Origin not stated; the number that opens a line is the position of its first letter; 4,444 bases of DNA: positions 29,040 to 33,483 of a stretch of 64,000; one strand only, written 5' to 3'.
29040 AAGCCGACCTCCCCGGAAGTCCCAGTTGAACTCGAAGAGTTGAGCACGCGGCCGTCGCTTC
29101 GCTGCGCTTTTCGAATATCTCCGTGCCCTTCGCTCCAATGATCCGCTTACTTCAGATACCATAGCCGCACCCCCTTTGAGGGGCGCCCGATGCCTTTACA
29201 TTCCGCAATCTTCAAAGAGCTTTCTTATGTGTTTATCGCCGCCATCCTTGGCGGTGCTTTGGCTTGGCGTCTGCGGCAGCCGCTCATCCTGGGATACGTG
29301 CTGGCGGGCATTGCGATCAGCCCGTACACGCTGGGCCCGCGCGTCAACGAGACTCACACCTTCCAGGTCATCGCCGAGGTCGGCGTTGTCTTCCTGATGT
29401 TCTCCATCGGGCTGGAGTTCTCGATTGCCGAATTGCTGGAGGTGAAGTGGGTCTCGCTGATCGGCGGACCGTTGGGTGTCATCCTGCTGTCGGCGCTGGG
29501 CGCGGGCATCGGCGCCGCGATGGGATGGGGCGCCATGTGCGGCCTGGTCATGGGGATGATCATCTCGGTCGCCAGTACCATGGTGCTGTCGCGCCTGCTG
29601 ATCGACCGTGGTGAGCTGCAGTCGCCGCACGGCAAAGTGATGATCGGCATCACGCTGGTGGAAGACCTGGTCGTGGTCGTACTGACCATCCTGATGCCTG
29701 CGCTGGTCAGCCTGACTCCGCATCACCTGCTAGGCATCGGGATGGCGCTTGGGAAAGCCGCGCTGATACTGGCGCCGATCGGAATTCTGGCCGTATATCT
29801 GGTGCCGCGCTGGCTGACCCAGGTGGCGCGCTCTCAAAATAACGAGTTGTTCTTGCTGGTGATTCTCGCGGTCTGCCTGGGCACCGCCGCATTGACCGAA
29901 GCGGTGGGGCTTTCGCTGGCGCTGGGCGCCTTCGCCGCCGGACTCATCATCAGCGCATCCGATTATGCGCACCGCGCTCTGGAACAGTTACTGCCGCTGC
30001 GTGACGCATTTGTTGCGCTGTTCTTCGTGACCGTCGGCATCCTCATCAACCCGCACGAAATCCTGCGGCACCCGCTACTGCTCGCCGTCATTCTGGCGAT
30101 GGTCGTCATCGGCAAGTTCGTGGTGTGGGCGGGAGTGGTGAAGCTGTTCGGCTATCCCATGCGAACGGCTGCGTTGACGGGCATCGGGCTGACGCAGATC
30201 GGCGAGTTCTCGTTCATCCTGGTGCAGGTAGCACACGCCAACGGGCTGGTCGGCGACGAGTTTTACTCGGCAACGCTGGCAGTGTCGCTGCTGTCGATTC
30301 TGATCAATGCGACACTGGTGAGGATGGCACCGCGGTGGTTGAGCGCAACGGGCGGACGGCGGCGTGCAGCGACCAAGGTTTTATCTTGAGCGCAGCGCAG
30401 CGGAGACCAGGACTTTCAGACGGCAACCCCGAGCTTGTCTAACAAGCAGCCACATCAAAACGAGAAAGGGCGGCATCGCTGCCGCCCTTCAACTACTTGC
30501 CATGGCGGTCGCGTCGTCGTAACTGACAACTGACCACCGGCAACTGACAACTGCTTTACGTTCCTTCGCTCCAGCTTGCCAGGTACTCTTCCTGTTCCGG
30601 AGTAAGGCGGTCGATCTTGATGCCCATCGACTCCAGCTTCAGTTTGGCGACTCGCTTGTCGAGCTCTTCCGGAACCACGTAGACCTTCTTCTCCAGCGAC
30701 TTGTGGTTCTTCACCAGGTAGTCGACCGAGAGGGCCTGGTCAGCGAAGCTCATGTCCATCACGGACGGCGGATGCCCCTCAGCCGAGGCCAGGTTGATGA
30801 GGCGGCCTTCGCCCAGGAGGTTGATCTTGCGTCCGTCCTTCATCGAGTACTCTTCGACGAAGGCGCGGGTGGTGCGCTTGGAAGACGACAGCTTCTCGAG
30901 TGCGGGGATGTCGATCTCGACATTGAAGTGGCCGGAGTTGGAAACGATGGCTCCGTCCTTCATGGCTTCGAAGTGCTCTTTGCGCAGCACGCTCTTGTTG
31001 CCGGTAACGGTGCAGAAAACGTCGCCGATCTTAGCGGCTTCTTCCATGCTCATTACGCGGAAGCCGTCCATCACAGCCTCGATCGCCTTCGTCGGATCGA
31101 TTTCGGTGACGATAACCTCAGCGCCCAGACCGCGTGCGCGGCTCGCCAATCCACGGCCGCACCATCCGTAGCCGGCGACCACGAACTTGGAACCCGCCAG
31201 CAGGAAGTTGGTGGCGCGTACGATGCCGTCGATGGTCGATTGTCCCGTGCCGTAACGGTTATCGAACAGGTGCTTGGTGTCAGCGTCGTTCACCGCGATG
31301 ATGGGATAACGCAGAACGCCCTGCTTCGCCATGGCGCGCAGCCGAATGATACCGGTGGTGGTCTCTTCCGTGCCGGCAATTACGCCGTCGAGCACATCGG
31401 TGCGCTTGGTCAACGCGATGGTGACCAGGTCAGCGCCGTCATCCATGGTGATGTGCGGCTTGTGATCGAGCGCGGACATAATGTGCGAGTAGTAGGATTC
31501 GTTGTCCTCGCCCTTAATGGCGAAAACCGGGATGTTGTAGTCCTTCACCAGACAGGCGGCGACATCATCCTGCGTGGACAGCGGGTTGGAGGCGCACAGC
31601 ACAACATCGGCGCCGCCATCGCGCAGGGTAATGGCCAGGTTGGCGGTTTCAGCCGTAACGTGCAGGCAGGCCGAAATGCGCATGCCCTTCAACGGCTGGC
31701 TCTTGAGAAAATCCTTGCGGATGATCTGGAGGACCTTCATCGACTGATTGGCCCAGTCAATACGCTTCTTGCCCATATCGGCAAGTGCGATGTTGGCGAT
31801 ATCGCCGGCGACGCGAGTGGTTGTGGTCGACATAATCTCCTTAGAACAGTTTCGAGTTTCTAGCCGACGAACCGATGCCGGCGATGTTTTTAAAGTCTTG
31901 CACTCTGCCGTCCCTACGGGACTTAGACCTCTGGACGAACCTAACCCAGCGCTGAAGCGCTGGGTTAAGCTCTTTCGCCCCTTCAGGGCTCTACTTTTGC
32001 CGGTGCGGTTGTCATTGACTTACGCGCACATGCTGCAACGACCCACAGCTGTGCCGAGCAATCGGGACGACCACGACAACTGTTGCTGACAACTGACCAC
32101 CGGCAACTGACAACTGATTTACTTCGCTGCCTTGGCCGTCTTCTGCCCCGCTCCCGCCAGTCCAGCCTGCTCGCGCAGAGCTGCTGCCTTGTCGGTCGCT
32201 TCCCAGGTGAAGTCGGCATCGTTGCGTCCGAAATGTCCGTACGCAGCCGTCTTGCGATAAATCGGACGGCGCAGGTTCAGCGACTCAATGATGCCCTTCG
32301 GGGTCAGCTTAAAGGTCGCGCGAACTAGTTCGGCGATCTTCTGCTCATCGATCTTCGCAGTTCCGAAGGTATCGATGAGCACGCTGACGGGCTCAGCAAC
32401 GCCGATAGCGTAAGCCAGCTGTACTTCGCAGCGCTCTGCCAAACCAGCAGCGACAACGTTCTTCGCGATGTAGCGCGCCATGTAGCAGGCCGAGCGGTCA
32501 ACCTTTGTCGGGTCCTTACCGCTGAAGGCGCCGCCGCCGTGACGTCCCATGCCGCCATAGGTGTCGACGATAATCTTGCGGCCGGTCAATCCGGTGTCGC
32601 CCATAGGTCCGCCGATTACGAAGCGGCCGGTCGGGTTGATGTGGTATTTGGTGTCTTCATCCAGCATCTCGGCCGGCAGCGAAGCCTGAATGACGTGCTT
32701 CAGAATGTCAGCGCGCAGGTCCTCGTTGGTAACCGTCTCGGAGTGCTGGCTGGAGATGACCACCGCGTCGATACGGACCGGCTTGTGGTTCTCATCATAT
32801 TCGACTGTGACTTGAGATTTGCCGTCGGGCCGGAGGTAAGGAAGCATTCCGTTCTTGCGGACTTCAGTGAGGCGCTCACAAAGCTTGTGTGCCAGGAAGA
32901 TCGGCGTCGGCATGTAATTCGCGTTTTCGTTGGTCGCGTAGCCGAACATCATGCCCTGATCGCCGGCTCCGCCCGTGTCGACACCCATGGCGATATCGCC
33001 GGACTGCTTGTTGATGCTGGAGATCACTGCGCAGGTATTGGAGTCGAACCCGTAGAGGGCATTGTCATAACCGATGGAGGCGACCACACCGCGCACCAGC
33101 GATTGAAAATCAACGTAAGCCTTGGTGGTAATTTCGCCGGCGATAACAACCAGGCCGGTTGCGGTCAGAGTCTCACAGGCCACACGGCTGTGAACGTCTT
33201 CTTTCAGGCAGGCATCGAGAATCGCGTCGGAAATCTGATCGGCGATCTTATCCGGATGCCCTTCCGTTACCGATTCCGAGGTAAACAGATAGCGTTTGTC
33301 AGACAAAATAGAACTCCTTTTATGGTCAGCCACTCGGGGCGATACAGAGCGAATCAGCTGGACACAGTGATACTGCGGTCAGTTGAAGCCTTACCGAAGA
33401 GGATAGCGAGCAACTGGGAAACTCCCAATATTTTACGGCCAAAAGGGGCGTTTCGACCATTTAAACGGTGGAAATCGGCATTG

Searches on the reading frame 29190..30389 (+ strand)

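Call 43: search_protein_families(library=pfam, proteins=[window:29190-30389:+], max_evalue=0.00001)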
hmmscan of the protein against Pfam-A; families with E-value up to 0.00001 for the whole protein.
window:29190-30389:+ (399 aa): 1 family
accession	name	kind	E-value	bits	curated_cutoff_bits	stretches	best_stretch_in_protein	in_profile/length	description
PF00999.27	Na_H_Exchanger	-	1.2e-61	209.1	26.2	1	16-378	2-370/375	Sodium/hydrogen exchanger, transmembrane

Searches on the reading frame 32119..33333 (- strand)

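Call 43: search_protein_families(library=pfam, proteins=[window:32119-33333:-], max_evalue=0.00001)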
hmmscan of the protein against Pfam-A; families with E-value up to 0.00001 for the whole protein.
window:32119-33333:- (404 aa): 3 families
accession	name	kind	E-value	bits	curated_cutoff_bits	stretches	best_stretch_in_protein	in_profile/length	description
PF02773.21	S-AdoMet_synt_C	-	7e-71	237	25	1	240-378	1-137/138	S-adenosylmethionine synthetase, C-terminal domain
PF02772.21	S-AdoMet_synt_M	-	1.5e-51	174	29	1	122-238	3-120/120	S-adenosylmethionine synthetase, central domain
PF00438.25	S-AdoMet_synt_N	-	3.1e-43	146.8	33.1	1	15-111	2-98/99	S-adenosylmethionine synthetase, N-terminal domain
